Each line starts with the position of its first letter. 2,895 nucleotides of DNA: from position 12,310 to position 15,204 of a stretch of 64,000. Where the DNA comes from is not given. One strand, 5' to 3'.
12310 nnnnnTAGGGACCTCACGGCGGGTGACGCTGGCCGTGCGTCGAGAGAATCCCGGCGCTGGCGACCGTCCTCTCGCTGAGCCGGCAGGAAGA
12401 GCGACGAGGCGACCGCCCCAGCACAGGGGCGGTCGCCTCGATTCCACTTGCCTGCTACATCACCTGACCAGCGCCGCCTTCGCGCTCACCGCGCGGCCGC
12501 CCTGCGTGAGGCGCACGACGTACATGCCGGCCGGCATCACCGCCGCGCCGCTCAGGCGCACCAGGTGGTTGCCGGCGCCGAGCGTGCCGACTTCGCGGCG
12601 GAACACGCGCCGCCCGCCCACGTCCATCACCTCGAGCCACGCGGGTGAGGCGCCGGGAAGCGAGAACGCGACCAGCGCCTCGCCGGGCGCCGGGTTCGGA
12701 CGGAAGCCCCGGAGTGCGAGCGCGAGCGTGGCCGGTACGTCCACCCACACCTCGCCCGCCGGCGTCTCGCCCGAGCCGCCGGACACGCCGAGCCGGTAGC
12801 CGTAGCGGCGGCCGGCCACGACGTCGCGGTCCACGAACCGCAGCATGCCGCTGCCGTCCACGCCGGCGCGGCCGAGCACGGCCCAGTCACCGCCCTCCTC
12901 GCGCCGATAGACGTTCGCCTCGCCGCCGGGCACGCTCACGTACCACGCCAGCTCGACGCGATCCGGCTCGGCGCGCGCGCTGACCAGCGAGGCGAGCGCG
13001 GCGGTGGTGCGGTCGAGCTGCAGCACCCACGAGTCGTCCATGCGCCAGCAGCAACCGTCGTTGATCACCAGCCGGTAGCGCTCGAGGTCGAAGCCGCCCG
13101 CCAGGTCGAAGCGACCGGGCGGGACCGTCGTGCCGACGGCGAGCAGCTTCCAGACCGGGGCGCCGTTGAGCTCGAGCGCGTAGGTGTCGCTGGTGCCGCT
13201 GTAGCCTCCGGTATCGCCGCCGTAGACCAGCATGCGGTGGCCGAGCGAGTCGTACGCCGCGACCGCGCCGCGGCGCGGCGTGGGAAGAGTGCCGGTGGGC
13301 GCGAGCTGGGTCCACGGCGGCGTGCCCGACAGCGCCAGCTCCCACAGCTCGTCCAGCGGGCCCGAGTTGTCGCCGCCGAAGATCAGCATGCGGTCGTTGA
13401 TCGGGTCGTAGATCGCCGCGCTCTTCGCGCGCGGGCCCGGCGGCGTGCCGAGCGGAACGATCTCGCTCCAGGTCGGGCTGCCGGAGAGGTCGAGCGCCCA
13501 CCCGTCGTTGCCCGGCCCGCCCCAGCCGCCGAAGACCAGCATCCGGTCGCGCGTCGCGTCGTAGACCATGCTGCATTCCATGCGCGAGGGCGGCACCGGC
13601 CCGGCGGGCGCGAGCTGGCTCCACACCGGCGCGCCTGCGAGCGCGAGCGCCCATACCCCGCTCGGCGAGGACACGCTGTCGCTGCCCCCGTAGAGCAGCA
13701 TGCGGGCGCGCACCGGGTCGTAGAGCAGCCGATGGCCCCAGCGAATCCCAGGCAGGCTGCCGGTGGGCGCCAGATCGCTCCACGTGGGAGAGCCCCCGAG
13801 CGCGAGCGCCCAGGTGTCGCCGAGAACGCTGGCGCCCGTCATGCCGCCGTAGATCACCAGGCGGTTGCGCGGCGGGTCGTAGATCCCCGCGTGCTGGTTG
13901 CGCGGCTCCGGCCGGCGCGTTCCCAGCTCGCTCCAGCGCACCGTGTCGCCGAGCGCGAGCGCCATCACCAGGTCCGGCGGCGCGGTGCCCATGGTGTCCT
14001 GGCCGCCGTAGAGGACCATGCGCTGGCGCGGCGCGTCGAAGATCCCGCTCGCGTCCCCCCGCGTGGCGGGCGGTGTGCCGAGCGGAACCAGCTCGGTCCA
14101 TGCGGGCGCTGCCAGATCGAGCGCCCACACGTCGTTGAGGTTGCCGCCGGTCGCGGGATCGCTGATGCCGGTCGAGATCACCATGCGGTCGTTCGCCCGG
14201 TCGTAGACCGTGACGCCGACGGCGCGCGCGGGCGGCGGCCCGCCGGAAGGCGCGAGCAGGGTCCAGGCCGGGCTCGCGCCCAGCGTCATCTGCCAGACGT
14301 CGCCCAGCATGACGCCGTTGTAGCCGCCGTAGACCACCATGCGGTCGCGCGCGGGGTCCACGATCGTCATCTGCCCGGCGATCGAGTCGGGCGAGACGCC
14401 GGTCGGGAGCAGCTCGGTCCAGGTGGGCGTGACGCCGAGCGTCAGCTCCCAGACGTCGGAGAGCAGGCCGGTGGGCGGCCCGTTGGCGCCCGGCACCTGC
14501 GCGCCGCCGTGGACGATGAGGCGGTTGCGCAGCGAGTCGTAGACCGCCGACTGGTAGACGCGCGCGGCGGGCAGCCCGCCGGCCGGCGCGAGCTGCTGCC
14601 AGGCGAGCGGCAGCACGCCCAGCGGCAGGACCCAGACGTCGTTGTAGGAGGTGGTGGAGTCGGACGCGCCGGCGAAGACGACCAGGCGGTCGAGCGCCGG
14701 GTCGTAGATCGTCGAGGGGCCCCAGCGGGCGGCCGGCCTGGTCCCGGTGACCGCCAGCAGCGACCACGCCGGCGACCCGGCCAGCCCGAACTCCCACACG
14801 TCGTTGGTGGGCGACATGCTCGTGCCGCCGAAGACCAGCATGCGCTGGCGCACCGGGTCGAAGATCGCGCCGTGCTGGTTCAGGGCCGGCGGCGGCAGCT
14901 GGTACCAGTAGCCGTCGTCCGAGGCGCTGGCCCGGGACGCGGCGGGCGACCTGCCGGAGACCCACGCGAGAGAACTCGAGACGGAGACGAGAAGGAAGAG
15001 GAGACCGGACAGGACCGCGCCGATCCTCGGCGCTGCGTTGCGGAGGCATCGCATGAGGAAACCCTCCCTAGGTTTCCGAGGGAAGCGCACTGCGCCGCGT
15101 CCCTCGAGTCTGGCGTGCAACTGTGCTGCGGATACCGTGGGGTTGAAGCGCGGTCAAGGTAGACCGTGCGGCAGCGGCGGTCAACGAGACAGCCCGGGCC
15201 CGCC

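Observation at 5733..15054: Three adjacent giant secreted beta-propeller proteins sharing a T9SS/FlgD-Ig-type C-terminal domain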

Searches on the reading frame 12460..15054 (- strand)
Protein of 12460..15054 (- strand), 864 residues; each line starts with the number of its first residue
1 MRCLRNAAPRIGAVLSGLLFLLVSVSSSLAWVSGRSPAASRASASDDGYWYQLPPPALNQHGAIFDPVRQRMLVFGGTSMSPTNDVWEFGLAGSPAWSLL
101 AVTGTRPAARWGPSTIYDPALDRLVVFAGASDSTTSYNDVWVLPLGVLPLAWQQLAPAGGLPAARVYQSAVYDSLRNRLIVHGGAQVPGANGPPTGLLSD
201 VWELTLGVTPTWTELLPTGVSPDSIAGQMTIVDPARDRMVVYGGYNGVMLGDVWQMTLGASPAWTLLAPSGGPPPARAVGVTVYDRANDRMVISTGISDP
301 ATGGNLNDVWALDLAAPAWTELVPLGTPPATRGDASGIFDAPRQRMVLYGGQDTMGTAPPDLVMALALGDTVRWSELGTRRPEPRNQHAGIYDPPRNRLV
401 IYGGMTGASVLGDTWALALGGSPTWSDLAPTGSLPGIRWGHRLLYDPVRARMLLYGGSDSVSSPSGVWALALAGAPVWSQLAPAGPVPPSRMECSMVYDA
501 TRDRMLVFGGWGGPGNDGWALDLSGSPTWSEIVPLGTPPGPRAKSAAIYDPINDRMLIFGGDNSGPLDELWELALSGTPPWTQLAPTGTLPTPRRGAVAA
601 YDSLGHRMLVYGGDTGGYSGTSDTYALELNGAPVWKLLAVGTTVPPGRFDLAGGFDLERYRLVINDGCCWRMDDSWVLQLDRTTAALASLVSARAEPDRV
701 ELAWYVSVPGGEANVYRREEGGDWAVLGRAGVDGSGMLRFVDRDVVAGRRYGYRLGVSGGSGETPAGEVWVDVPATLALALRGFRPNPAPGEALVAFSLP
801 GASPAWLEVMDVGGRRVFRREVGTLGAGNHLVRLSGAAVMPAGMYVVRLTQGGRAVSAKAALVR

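Call 3: search_protein_families(library=pfam, proteins=[window:12460-15054:-], max_evalue=0.01)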
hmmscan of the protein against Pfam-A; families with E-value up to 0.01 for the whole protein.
window:12460-15054:- (864 aa): 6 families
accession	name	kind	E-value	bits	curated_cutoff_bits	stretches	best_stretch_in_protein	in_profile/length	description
PF24681.1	Kelch_KLHDC2_KLHL20_DRC7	-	2.4e-117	390.4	50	5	68-294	7-219/221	KLHDC2/KLHL20/DRC7 Kelch-repeats domain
PF13415.12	Kelch_3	-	2e-44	149.3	22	4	553-601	1-47/48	Galactose oxidase, central domain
PF24981.1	Beta-prop_ATRN-LZTR1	-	2.2e-43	149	50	5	67-187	47-170/289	Attractin/LZTR1 beta-propeller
PF13854.13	Kelch_HCF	-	8.4e-30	104.6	113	5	478-561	172-257/345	Host cell factor, Kelch-repeats domain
PF13418.12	Kelch_4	-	5.4e-28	97.1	21.6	2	384-435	1-48/49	Galactose oxidase, central domain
PF01344.31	Kelch_1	-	2.2e-08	33.9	20.1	0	502-535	11-45/46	Kelch motif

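Call 4: search_protein_families(library=ncbifam, proteins=[window:12460-15054:-], max_evalue=0.01)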
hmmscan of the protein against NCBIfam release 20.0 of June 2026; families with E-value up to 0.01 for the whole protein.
window:12460-15054:- (864 aa): 1 family
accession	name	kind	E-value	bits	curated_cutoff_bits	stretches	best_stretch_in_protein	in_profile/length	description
TIGR04183.1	Por_Secre_tail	domain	6e-06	26.2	23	1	786-857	3-66/72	T9SS type A sorting domain-containing protein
